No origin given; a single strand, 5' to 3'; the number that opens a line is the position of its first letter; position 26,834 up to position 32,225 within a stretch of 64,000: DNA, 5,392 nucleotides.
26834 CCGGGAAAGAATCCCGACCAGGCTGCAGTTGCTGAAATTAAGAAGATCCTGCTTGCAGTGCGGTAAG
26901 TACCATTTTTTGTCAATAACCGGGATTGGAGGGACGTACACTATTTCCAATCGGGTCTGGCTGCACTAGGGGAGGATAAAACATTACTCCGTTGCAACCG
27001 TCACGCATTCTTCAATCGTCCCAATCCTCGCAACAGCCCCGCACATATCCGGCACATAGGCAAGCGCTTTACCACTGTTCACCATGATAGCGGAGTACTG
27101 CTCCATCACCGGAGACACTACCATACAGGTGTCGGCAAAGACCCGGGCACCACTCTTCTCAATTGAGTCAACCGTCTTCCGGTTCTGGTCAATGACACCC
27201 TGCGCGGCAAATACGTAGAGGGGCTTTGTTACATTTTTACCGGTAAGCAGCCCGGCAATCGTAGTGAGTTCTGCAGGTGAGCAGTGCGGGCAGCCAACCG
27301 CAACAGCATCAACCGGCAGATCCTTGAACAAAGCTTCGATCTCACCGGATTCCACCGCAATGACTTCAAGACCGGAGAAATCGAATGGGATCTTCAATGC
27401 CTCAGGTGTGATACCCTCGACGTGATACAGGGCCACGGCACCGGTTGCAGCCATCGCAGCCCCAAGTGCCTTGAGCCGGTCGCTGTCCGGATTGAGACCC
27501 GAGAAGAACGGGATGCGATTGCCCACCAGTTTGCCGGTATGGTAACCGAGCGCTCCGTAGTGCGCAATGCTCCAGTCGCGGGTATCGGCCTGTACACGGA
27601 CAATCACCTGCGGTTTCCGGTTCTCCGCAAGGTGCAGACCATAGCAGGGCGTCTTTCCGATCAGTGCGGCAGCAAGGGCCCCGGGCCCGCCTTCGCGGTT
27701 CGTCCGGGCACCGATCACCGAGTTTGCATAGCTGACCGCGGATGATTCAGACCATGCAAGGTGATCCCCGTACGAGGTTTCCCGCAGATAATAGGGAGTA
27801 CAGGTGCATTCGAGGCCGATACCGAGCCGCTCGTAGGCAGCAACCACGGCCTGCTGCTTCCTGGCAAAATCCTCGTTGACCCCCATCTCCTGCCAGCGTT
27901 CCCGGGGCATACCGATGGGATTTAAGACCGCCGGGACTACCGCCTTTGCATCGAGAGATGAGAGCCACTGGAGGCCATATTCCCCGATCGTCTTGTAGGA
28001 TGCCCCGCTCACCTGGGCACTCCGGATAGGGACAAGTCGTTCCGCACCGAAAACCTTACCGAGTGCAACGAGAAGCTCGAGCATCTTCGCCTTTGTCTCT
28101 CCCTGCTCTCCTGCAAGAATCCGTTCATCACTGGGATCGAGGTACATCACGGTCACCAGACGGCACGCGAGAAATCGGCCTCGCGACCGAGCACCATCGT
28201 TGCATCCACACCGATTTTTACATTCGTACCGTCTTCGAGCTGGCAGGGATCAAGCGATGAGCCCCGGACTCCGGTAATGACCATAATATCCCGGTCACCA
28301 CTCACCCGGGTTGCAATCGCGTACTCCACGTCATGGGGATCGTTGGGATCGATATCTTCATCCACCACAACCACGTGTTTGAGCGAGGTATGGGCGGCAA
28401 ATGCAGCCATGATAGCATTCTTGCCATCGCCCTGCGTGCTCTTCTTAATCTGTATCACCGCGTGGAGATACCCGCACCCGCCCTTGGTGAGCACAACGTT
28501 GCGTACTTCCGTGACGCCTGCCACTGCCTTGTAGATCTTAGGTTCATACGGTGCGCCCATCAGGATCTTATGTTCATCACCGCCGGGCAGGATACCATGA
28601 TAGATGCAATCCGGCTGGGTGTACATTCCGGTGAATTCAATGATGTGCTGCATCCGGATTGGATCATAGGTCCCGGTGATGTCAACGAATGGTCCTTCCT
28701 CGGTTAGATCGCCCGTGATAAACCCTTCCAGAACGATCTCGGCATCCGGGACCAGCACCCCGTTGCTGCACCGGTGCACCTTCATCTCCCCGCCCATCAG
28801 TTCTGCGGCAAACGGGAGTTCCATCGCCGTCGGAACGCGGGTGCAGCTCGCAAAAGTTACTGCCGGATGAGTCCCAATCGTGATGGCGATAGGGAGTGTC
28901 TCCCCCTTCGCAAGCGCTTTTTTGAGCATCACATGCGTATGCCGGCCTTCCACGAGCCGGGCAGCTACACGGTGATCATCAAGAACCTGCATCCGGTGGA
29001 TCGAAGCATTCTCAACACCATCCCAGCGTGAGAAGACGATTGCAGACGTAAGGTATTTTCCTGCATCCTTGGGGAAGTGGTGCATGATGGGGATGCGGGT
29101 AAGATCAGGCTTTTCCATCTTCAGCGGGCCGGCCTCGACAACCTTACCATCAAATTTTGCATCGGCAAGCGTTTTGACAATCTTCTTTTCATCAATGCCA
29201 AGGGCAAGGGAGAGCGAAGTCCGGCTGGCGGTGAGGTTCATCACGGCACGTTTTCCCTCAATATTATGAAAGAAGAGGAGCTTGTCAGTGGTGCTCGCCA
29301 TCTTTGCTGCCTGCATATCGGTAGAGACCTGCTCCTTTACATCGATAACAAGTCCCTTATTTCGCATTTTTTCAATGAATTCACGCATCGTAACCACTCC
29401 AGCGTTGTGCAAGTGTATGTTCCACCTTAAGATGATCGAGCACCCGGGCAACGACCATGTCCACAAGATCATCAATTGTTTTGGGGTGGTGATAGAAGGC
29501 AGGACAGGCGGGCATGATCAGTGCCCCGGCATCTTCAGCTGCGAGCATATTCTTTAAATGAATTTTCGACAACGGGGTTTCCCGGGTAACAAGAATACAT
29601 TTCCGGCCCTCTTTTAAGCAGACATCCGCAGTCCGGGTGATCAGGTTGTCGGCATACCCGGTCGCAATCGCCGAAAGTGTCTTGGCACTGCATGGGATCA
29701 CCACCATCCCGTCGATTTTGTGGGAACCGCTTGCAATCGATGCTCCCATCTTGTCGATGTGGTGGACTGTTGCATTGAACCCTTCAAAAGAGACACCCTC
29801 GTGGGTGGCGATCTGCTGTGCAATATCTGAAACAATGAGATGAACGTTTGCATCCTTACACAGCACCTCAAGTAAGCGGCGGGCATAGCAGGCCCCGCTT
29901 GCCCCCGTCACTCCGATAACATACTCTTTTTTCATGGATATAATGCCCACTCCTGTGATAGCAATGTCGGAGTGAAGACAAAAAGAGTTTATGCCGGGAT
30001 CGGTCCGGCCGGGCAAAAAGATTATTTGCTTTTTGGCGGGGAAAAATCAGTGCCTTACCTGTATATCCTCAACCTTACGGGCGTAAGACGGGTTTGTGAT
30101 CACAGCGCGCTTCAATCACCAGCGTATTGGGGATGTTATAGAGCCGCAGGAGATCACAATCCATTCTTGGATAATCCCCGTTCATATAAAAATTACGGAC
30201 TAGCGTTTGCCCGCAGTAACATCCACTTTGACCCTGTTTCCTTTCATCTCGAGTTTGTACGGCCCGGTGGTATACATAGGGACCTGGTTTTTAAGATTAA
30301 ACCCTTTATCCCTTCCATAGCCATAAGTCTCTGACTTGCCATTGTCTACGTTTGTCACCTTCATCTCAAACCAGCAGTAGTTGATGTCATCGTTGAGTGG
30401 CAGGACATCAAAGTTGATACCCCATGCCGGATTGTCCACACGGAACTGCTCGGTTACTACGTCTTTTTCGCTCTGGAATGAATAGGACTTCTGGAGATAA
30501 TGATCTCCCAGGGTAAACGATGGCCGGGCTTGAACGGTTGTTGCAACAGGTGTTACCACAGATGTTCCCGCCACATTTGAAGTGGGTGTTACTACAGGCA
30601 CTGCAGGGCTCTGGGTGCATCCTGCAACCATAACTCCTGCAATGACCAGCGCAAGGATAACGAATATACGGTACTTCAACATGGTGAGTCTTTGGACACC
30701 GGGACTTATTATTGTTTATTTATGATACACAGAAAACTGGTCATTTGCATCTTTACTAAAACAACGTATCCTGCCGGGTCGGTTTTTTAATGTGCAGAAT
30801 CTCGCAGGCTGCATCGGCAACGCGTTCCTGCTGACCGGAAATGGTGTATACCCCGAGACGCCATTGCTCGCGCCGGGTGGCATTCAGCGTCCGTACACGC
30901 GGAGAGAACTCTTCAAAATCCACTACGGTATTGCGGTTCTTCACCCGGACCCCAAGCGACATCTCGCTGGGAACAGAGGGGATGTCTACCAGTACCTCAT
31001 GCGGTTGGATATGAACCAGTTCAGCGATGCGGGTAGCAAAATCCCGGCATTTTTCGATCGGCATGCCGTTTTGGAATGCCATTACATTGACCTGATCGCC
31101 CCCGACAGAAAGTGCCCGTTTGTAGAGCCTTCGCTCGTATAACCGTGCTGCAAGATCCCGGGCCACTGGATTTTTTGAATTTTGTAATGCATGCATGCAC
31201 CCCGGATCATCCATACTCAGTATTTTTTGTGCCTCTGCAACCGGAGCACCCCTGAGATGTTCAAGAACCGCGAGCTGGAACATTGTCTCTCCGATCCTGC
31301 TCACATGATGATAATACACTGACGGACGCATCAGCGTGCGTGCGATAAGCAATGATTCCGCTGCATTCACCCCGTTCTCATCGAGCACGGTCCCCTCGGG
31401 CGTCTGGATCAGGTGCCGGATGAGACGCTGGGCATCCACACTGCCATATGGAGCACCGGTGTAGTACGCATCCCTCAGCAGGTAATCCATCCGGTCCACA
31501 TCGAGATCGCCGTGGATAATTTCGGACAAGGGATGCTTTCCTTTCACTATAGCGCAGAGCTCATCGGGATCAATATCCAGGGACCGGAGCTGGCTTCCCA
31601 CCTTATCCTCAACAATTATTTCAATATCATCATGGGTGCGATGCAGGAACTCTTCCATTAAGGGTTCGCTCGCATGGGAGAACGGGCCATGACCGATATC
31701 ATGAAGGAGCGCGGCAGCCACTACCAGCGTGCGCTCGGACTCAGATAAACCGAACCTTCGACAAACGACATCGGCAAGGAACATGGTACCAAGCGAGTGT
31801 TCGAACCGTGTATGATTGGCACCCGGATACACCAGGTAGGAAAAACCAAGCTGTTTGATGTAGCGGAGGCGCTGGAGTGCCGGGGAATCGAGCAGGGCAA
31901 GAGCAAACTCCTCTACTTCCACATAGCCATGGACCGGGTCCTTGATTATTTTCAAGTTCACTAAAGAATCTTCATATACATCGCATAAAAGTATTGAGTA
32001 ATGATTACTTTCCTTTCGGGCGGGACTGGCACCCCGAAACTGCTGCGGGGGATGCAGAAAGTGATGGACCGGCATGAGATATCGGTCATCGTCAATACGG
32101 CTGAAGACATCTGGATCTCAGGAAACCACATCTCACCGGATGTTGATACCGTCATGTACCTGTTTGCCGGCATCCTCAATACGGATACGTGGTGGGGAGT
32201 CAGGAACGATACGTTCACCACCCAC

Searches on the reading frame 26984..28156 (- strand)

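Call 7: search_protein_families(library=pfam, proteins=[window:26984-28156:-])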
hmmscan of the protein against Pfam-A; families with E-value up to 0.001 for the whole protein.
window:26984-28156:- (390 aa): 1 family
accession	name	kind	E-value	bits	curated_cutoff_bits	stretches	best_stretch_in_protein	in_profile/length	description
PF04412.18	AcnX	-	1.5e-150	501.9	31.5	1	4-385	1-399/400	Aconitase X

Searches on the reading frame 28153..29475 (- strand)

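Call 11: search_protein_families(library=pfam, proteins=[window:28153-29475:-])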
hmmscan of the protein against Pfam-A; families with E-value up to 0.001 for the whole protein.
window:28153-29475:- (440 aa): 3 families
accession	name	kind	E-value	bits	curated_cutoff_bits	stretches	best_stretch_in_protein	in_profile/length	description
PF01977.22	UbiD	-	8.9e-54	182.2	23.3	1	119-299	17-205/206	3-octaprenyl-4-hydroxybenzoate carboxy-lyase Rift-related domain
PF20696.2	UbiD_C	-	9.5e-34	116.6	24.2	1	304-425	2-127/127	3-octaprenyl-4-hydroxybenzoate carboxy-lyase C-terminal domain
PF20695.2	UbiD_N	-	5.7e-14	52.4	24.3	1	34-106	1-77/78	3-octaprenyl-4-hydroxybenzoate carboxy-lyase N-terminal domain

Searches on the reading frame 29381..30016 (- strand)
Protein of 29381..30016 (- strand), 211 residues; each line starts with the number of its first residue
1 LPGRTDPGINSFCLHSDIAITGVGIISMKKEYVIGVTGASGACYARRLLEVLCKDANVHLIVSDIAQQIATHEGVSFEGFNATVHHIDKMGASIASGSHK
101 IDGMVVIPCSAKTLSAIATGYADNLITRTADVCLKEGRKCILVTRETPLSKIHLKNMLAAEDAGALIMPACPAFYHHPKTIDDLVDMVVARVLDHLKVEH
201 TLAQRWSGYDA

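Call 11: search_protein_families(library=pfam, proteins=[window:29381-30016:-])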
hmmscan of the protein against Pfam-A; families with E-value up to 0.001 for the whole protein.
window:29381-30016:- (211 aa): 1 family
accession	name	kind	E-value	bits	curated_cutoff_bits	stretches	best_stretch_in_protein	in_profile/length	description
PF02441.25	Flavoprotein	-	8.2e-48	162.5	22.7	1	30-196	1-162/162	Flavoprotein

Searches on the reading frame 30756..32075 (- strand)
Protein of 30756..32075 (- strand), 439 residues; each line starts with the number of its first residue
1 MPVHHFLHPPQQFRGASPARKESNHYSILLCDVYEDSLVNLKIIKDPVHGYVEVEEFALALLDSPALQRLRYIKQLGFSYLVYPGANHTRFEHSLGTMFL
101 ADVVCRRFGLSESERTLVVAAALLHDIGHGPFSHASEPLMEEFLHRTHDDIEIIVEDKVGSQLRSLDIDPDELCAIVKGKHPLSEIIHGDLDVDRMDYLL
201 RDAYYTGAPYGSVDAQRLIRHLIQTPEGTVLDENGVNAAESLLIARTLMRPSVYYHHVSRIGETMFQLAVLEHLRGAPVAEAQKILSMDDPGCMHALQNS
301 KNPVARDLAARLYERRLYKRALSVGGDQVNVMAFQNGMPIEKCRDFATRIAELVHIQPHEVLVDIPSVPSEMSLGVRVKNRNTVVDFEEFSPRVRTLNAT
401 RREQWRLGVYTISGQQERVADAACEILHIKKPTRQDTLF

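Call 11: search_protein_families(library=pfam, proteins=[window:30756-32075:-])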
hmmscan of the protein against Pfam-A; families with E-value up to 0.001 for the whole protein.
window:30756-32075:- (439 aa): 2 families
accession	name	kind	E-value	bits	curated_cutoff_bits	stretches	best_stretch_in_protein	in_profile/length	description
PF19276.4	HD_assoc_2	-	5e-72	242.4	23.1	1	213-437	1-221/222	HD associated region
PF01966.28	HD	-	1.6e-13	51.4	22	1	90-201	1-115/116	HD domain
